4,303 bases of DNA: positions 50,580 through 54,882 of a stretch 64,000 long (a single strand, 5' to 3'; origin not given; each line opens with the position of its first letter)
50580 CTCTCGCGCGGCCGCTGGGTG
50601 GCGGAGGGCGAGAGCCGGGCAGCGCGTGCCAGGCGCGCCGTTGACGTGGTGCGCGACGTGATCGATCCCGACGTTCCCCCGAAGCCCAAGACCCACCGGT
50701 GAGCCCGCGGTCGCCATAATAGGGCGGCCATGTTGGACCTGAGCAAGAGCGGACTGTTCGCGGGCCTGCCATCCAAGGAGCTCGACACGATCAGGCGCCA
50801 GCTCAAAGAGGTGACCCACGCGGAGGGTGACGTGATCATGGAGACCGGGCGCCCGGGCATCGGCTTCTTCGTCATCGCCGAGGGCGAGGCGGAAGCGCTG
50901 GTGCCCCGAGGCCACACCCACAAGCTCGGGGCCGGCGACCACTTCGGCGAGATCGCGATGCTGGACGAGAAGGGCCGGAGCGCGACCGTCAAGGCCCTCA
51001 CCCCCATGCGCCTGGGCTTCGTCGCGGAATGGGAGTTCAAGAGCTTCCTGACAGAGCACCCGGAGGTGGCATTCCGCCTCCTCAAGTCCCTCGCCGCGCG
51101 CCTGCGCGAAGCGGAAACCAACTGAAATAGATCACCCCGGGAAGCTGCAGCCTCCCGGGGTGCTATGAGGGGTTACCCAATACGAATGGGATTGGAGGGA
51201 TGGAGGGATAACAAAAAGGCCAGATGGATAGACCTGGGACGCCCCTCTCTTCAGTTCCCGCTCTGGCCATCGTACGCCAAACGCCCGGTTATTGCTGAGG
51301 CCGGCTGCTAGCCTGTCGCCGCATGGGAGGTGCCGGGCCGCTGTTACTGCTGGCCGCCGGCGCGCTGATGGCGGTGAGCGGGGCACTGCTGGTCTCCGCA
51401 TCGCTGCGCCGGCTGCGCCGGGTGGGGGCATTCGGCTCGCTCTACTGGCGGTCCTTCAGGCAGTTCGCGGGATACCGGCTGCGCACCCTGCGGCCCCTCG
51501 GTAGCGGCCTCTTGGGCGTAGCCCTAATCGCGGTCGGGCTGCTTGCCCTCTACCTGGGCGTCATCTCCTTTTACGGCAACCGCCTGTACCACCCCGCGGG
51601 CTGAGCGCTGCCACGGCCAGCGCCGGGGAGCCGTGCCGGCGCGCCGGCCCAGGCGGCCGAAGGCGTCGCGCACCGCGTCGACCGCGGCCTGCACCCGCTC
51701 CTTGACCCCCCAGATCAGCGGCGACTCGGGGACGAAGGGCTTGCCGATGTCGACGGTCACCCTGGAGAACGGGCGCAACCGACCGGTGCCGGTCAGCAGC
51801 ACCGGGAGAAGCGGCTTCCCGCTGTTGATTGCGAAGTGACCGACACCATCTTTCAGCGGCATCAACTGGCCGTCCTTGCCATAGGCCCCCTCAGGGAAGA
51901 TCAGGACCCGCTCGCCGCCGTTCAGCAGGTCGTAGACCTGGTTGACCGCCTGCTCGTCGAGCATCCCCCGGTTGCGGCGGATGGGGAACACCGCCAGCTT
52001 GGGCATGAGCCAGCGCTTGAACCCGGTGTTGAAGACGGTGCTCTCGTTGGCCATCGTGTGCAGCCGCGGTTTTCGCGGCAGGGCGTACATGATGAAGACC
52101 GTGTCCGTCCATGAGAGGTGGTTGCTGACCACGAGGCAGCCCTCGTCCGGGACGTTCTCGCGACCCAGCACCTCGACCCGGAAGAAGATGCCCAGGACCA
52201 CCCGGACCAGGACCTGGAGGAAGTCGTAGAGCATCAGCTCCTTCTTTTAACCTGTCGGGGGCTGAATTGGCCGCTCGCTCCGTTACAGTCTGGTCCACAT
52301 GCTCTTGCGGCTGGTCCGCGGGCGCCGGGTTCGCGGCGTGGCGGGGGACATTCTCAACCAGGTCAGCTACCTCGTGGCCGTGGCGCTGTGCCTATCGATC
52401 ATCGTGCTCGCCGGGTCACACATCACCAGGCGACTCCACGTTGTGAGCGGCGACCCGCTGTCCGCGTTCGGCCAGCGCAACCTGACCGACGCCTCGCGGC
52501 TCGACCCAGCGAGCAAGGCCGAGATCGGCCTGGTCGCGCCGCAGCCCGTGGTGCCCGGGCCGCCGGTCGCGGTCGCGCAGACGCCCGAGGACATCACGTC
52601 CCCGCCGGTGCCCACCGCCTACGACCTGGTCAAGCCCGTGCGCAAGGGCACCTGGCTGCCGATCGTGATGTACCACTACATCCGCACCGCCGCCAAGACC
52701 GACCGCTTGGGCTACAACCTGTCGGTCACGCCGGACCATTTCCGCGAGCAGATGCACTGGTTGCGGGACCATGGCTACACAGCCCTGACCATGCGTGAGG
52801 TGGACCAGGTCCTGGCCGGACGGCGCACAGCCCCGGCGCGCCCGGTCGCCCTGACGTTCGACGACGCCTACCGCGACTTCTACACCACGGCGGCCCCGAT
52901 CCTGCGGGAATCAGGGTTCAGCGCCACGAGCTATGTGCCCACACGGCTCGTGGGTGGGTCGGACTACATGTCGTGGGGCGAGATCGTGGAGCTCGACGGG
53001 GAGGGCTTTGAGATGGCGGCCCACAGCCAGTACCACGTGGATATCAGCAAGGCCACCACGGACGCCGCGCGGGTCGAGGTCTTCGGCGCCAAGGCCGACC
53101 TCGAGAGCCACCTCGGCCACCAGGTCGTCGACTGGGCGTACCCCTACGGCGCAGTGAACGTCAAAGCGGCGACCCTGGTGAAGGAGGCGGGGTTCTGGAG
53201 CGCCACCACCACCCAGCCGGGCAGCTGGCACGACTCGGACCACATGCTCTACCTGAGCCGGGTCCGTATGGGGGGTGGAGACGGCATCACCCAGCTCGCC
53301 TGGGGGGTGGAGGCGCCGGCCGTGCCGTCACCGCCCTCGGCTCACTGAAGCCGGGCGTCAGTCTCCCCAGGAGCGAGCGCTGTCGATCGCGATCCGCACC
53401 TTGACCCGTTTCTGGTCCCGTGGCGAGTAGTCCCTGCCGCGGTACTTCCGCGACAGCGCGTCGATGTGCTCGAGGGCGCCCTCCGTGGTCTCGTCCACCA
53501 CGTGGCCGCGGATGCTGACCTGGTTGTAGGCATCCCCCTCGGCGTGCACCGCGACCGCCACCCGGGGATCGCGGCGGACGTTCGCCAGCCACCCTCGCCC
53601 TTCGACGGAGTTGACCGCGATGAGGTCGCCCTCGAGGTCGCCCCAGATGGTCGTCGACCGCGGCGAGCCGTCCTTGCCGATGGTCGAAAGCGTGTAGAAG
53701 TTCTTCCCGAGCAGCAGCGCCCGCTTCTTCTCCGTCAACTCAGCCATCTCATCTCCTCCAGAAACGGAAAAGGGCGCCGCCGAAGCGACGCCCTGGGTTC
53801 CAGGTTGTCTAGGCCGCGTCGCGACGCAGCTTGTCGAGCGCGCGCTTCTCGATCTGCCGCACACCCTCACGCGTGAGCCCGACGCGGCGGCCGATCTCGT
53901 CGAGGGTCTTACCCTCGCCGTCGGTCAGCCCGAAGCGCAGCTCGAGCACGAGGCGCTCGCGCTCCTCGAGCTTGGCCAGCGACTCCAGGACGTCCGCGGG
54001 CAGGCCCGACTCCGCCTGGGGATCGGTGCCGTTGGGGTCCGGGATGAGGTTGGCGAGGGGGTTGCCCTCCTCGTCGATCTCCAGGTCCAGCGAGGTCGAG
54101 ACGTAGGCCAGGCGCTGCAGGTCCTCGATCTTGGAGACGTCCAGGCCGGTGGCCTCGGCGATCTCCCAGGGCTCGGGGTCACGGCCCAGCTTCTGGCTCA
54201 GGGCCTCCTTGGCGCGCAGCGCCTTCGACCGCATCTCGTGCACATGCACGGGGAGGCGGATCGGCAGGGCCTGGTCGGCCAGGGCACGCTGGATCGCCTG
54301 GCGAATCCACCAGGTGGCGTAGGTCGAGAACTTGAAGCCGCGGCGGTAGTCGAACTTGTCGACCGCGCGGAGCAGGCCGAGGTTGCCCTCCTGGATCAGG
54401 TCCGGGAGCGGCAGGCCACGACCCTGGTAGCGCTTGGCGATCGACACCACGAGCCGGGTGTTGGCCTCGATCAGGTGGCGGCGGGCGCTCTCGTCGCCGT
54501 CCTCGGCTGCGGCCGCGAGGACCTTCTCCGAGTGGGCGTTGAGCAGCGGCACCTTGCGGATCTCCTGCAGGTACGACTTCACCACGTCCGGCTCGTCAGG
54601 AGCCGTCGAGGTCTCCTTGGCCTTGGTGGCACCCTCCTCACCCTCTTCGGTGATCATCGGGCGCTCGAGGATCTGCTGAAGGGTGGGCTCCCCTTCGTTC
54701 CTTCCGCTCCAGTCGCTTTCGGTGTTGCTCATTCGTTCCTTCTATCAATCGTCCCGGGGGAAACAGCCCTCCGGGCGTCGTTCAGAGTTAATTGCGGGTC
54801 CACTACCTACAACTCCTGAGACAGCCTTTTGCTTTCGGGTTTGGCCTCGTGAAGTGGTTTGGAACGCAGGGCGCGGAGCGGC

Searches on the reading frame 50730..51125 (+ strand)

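Call 79: search_protein_families(library=pfam, proteins=[window:50730-51125:+], max_evalue=0.001)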
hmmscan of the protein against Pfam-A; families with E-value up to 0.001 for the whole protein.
window:50730-51125:+ (131 aa): 1 family
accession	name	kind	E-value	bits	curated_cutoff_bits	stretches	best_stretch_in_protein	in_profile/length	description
PF00027.35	cNMP_binding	-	1.1e-13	51.4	27.5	1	29-109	3-88/89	Cyclic nucleotide-binding domain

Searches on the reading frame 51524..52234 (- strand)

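Call 79: search_protein_families(library=pfam, proteins=[window:51524-52234:-], max_evalue=0.001)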
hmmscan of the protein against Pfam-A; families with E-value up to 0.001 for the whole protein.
window:51524-52234:- (236 aa): 1 family
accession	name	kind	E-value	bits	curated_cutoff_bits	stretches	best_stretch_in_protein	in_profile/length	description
PF01553.26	Acyltransferase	-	1.5e-24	86.7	23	1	19-146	1-130/132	Acyltransferase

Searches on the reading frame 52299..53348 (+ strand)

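Call 79: search_protein_families(library=pfam, proteins=[window:52299-53348:+], max_evalue=0.001)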
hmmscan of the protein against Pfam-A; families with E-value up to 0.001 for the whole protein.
window:52299-53348:+ (349 aa): 1 family
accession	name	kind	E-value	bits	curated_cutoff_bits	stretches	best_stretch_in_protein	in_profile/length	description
PF01522.26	Polysacc_deac_1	-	1.1e-18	67.8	23.1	1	176-299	2-121/124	Polysaccharide deacetylase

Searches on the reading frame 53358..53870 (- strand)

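Call 79: search_protein_families(library=pfam, proteins=[window:53358-53870:-], max_evalue=0.001)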
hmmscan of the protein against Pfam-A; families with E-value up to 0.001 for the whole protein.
window:53358-53870:- (170 aa): 2 families
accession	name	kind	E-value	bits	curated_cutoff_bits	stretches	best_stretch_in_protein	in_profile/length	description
PF01243.27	PNPOx_N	-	2.2e-12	47.8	28.1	1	45-168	1-119/120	Pyridoxamine 5'-phosphate oxidase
PF04075.20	F420H2_quin_red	-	8.3e-05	23.2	22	1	54-121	21-94/130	F420H(2)-dependent quinone reductase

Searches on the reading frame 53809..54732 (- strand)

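Call 79: search_protein_families(library=pfam, proteins=[window:53809-54732:-], max_evalue=0.001)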
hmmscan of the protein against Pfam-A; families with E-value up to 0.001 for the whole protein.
window:53809-54732:- (307 aa): 4 families
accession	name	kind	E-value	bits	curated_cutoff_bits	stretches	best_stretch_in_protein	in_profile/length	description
PF04542.20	Sigma70_r2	-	2.9e-23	81.9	24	1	87-155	1-69/71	Sigma-70 region 2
PF04545.22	Sigma70_r4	-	4e-18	65.1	24.1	1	252-303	2-49/50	Sigma-70, region 4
PF04539.22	Sigma70_r3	-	4.4e-15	56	25.3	1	168-239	3-75/78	Sigma-70 region 3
PF00140.25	Sigma70_r1_2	-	4.3e-10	39.8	22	1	49-81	1-33/34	Sigma-70 factor, region 1.2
